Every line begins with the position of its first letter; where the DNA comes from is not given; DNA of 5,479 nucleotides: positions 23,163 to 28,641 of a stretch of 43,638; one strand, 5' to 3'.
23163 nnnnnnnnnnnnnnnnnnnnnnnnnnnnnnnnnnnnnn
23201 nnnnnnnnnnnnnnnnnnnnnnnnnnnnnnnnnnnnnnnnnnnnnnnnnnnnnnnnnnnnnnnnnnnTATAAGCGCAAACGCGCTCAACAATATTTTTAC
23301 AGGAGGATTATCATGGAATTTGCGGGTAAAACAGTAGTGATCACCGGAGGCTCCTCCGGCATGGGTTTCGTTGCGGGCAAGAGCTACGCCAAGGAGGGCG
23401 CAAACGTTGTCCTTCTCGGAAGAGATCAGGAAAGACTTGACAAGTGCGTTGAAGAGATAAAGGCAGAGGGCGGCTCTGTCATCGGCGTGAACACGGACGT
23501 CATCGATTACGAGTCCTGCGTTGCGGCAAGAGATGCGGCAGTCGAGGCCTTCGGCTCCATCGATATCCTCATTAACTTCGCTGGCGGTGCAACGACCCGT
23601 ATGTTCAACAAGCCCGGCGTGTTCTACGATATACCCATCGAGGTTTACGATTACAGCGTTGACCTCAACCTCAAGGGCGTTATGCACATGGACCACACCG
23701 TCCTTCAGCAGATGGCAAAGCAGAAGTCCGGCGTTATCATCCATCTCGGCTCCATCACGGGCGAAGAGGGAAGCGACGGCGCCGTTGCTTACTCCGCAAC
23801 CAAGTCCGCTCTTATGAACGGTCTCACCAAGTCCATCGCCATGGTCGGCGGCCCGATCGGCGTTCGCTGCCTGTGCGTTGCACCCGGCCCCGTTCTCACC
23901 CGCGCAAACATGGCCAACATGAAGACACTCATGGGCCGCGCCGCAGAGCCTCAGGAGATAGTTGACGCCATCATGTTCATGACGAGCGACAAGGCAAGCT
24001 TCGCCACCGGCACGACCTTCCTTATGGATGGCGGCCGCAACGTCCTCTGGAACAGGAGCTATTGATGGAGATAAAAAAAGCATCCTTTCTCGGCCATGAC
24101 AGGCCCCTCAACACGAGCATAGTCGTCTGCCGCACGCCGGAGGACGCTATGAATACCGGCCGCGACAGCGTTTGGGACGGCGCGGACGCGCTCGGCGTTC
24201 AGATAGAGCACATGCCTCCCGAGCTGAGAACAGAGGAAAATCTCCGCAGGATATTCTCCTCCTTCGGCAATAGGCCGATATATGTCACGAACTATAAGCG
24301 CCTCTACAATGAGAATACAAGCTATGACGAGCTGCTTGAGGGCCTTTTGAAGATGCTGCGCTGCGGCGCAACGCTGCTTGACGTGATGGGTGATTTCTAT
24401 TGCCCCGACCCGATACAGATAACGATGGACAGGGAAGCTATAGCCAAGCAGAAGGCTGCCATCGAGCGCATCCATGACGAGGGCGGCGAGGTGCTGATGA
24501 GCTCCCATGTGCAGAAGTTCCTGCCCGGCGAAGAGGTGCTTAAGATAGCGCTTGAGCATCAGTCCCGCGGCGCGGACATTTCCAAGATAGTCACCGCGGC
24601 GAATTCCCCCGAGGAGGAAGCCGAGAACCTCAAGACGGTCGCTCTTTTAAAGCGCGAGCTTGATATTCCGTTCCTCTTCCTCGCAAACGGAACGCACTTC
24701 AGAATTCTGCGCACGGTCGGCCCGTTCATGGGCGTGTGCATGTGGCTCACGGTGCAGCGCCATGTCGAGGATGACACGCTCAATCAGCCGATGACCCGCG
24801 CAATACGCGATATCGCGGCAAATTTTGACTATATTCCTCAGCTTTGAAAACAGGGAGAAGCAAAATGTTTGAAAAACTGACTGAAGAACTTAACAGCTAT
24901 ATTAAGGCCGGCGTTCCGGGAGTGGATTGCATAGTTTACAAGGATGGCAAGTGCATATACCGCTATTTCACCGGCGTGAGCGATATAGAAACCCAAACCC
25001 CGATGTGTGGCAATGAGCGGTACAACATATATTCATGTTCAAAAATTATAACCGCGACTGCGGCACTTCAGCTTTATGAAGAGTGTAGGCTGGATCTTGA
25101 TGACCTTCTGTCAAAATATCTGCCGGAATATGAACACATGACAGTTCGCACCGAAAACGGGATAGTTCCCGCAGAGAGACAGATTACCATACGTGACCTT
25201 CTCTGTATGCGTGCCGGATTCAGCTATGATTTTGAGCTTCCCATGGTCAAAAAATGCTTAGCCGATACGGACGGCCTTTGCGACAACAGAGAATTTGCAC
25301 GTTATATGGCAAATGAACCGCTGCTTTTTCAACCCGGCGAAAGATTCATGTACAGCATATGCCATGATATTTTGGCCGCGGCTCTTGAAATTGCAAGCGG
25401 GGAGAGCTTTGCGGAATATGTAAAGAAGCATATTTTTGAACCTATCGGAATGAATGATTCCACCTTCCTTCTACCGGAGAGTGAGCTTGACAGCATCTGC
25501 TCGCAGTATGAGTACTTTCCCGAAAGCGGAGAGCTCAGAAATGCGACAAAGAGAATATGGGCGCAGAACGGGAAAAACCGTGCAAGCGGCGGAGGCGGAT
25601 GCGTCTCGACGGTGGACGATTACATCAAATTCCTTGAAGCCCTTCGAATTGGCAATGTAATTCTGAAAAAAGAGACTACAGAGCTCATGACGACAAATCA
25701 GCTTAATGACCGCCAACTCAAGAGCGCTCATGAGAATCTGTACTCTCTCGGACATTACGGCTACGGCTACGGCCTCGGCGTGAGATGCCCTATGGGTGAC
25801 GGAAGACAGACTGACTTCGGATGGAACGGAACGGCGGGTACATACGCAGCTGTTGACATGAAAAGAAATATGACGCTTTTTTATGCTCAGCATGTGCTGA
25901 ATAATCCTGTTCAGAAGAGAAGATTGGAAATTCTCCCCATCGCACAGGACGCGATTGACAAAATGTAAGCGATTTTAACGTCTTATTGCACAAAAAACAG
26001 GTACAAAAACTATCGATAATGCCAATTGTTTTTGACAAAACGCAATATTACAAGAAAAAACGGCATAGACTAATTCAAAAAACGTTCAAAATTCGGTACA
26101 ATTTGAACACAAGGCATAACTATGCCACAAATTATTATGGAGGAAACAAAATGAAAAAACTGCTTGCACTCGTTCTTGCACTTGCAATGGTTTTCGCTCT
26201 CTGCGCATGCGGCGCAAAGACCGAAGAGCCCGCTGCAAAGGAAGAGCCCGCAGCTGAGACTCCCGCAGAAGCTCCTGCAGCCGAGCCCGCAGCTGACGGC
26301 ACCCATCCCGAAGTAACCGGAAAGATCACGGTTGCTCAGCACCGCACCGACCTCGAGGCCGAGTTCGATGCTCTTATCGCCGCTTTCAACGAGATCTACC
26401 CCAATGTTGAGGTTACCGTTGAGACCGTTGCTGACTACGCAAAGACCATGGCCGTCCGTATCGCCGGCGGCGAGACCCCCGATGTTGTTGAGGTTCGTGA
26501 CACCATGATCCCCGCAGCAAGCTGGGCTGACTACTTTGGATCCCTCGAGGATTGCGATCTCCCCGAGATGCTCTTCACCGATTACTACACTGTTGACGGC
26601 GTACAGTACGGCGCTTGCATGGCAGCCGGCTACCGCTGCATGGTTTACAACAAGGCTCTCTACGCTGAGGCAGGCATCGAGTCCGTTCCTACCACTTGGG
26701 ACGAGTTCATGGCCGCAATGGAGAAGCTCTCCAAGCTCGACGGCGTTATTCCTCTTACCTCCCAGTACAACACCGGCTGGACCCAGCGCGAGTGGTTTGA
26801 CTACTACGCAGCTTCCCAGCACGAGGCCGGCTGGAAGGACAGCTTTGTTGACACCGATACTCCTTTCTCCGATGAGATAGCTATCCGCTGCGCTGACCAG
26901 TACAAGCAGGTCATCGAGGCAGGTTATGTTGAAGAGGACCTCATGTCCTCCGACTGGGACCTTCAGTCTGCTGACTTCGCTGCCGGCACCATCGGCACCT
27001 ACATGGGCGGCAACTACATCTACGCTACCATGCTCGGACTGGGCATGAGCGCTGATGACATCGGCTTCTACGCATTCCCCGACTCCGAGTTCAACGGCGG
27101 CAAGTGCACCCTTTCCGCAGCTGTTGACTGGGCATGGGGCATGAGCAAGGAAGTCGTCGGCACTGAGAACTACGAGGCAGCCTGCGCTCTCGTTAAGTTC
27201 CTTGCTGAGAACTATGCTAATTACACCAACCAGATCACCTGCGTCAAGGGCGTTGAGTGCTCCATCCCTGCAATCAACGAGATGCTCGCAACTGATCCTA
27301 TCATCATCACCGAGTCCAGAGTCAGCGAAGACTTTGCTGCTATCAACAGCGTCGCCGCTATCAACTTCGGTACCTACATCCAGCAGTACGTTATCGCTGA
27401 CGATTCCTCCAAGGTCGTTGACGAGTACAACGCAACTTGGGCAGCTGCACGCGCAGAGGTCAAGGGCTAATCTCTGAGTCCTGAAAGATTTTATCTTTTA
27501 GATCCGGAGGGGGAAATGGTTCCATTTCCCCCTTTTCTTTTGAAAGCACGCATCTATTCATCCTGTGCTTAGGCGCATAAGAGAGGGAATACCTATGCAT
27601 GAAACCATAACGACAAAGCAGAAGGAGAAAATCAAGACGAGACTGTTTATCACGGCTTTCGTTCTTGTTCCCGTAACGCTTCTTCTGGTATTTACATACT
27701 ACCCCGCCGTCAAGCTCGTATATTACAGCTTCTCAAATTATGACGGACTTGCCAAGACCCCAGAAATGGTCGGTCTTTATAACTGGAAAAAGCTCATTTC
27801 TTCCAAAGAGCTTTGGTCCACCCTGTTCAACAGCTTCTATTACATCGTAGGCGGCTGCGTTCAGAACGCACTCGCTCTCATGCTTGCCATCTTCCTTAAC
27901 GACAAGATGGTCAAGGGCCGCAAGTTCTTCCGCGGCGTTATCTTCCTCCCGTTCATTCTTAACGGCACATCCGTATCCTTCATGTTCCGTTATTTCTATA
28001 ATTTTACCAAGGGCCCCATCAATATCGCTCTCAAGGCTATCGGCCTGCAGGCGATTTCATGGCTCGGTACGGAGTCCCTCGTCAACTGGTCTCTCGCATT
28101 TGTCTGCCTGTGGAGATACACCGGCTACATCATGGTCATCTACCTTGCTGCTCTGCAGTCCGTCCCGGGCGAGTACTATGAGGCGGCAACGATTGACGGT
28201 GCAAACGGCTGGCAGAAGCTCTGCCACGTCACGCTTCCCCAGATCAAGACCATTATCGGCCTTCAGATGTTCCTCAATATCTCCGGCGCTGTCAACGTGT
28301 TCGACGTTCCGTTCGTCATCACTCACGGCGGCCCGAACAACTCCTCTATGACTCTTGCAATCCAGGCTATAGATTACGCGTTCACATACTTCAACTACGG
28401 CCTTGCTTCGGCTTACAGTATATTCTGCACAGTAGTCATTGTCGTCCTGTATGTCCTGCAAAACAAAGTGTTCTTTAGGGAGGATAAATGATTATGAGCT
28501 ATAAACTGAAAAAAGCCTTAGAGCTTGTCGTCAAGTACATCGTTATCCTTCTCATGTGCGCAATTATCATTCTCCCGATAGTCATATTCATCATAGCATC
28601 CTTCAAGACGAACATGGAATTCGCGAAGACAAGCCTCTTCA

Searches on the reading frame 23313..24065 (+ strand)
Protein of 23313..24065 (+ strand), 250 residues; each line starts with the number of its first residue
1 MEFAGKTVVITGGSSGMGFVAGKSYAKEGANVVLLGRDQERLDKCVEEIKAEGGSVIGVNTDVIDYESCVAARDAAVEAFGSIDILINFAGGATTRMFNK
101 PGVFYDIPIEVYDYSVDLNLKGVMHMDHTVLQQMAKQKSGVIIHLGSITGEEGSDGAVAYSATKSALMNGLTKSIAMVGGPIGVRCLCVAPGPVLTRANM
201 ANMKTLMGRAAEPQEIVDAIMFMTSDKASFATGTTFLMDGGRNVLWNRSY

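Call 7: search_protein_families(library=pfam, proteins=[window:23313-24065:+], max_evalue=0.00001)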
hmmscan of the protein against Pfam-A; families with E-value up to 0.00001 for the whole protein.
window:23313-24065:+ (250 aa): 3 families
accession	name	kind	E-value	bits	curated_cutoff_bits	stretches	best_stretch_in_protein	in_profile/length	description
PF00106.31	adh_short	-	1.1e-46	159.2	26.6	1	6-202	1-190/195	short chain dehydrogenase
PF13561.12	adh_short_C2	-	1.7e-42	146.1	27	1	15-242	6-235/236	Enoyl-(Acyl carrier protein) reductase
PF08659.16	KR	-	5.4e-09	36.6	22.6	1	7-167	2-156/180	KR domain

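Call 60: search_protein_families(library=ncbifam, proteins=[window:23313-24065:+], max_evalue=1e-10)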
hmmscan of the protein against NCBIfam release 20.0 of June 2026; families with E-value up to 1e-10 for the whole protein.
window:23313-24065:+ (250 aa): 200 families (the best 25 are shown)
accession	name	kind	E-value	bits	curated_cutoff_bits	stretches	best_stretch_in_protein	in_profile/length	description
NF005559.1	PRK07231.1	subfamily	4.2e-50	170.6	215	1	3-243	2-248/249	glucose 1-dehydrogenase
NF004198.0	PRK05653.1-3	equivalog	2.5e-45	154.9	296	1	4-243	6-247/248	3-oxoacyl-ACP reductase FabG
NF005681.0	PRK07478.1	subfamily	1.5e-43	149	267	1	2-244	3-251/254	SDR family oxidoreductase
NF052558.1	MBtsdlDhBudC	equivalog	4.8e-43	147.5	270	1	3-243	1-242/250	meso-2,3-butanediol dehydrogenase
NF009466.0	PRK12826.1-2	subfamily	2.5e-42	145.1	222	1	6-243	4-245/248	3-oxoacyl-ACP reductase FabG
NF006132.0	PRK08277.1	subfamily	5e-42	144.2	281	1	2-241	7-273/280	D-mannonate oxidoreductase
TIGR01830.1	3oxo_ACP_reduc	equivalog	6.8e-42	143.8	297.75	1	8-241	1-237/239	3-oxoacyl-[acyl-carrier-protein] reductase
NF009093.0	PRK12429.1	subfamily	8.1e-42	143.3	258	1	2-197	2-190/259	3-hydroxybutyrate dehydrogenase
NF005095.0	PRK06523.1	subfamily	1.5e-40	139.4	231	1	2-205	7-197/261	oxidoreductase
NF006080.0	PRK08226.1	equivalog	1.6e-39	135.9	356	1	3-197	4-191/263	SDR family oxidoreductase UcpA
NF053701.1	CsHdxCHCADhChcB2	equivalog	1.7e-39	135.8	350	1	3-241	1-241/245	cis-4-hydroxycyclohexanecarboxylate dehydrogenase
NF053702.1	TrHdxCHCADhChcB1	equivalog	2.5e-39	135.1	400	1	4-242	3-240/250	trans-4-hydroxycyclohexanecarboxylate dehydrogenase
NF004791.0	PRK06138.1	equivalog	6e-39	133.9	312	1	1-243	1-250/252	SDR family oxidoreductase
NF004817.0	PRK06171.1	subfamily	9.3e-39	133.5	304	1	2-194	6-190/265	sorbitol-6-phosphate dehydrogenase subunit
NF053807.1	RhamDHLra1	equivalog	1.6e-38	132.9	400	1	4-244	3-249/252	L-rhamnose 1-dehydrogenase Lra1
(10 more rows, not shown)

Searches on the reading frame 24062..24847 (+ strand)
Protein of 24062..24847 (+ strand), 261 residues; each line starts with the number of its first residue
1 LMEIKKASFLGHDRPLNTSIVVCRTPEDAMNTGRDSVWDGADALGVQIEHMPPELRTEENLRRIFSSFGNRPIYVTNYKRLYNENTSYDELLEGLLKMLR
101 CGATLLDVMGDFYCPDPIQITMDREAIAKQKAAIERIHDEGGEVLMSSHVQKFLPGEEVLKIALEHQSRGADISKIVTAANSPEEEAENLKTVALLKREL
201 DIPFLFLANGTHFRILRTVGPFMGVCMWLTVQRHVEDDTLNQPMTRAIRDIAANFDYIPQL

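Call 7: search_protein_families(library=pfam, proteins=[window:24062-24847:+], max_evalue=0.00001)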
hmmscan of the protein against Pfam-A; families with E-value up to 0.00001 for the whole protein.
window:24062-24847:+ (261 aa): 1 family
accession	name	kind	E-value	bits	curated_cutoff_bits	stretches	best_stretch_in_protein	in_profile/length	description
PF01487.21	DHquinase_I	-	2e-10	41.6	22.2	1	33-227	16-205/230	Type I 3-dehydroquinase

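Call 60: search_protein_families(library=ncbifam, proteins=[window:24062-24847:+], max_evalue=1e-10)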
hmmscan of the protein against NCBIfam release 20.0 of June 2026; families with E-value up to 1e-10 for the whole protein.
window:24062-24847:+ (261 aa): 0 families

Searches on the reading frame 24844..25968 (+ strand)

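Call 7: search_protein_families(library=pfam, proteins=[window:24844-25968:+], max_evalue=0.00001)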
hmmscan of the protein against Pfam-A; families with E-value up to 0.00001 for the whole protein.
window:24844-25968:+ (374 aa): 1 family
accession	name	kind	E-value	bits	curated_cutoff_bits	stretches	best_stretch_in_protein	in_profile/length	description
PF00144.29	Beta-lactamase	-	2.2e-57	195.1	27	1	21-353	11-312/329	Beta-lactamase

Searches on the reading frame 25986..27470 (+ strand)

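Call 7: search_protein_families(library=pfam, proteins=[window:25986-27470:+], max_evalue=0.00001)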
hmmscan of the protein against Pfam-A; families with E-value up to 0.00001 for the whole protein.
window:25986-27470:+ (494 aa): 1 family
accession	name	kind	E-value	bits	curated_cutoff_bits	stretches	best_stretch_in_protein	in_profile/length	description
PF01547.30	SBP_bac_1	-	3.7e-24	86.7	26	1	121-408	5-302/307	Bacterial extracellular solute-binding protein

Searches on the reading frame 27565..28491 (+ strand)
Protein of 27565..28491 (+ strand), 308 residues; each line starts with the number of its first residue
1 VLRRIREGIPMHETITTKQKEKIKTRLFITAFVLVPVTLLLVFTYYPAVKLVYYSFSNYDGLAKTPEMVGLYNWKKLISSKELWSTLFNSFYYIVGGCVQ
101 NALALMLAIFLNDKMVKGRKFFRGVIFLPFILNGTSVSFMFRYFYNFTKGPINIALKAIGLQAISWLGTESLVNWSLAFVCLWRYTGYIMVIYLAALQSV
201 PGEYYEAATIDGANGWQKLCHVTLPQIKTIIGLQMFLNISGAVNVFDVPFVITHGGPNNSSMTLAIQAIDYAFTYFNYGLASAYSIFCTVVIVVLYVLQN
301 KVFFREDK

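Call 10: search_protein_families(library=pfam, proteins=[window:27565-28491:+], max_evalue=0.00001)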
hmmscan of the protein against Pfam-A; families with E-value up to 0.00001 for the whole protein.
window:27565-28491:+ (308 aa): 1 family
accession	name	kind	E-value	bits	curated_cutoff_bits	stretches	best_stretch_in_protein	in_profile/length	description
PF00528.27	BPD_transp_1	-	2.6e-20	73.4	26.4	1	104-300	5-176/184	Binding-protein-dependent transport system inner membrane component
